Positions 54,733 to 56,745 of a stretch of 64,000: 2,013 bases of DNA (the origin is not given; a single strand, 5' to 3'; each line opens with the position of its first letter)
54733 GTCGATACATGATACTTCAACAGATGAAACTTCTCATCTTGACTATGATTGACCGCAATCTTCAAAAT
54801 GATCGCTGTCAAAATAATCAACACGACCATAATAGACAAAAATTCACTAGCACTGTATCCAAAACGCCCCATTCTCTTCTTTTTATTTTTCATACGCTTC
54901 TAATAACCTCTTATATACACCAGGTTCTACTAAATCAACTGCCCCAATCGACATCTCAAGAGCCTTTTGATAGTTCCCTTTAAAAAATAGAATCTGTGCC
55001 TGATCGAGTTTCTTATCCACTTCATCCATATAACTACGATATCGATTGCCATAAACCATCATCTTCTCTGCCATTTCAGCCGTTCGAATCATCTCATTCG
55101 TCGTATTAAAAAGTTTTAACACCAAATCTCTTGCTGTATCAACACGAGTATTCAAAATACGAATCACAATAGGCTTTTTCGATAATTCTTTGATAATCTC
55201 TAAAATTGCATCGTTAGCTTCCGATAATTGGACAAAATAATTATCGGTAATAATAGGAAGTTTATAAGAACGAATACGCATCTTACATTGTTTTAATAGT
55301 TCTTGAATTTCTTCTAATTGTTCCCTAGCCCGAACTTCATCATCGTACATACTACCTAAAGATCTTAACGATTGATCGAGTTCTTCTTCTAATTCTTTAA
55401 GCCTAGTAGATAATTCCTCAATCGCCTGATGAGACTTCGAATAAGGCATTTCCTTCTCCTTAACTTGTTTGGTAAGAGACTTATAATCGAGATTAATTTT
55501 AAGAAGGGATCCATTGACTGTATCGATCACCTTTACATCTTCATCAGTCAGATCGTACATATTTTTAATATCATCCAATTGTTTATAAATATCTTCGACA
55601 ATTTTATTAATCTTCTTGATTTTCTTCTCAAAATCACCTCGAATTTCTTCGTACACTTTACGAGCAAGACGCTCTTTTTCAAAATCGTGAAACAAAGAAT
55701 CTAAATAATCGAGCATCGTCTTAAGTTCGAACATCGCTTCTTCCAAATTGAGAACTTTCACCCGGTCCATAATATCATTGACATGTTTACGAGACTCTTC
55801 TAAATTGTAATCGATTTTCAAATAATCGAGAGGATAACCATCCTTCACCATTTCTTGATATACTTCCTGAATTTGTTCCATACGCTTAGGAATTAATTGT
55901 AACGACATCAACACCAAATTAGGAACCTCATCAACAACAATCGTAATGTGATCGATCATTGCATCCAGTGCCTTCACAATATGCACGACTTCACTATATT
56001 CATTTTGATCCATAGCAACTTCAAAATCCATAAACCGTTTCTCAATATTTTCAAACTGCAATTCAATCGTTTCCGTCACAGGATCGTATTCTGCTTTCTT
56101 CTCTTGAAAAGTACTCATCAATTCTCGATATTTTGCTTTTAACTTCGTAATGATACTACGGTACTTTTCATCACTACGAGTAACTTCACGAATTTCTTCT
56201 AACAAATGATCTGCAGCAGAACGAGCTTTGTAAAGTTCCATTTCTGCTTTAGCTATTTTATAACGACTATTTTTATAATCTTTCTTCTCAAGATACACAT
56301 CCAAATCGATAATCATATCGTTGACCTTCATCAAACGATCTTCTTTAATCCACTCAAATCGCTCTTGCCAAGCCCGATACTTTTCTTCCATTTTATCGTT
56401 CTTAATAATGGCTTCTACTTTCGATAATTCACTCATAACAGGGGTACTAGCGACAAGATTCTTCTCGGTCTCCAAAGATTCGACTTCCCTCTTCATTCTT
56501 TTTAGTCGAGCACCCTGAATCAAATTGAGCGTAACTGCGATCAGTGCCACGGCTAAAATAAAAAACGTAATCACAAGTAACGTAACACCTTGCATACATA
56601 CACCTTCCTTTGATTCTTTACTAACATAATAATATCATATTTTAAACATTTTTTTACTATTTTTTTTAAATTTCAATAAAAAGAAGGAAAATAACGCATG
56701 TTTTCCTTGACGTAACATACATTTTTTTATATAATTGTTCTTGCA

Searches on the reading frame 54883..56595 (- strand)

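Call 47: search_protein_families(library=pfam, proteins=[window:54883-56595:-], max_evalue=0.0001)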
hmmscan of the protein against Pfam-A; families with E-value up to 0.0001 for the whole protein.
window:54883-56595:- (570 aa): 2 families
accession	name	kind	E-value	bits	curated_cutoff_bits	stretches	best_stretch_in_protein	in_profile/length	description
PF06160.17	EzrA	-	2e-100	337.2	39.6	1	13-568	2-557/557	Septation ring formation regulator, EzrA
PF04108.17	ATG17_like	-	3.9e-06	27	43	1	273-510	80-235/355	Autophagy protein ATG17-like domain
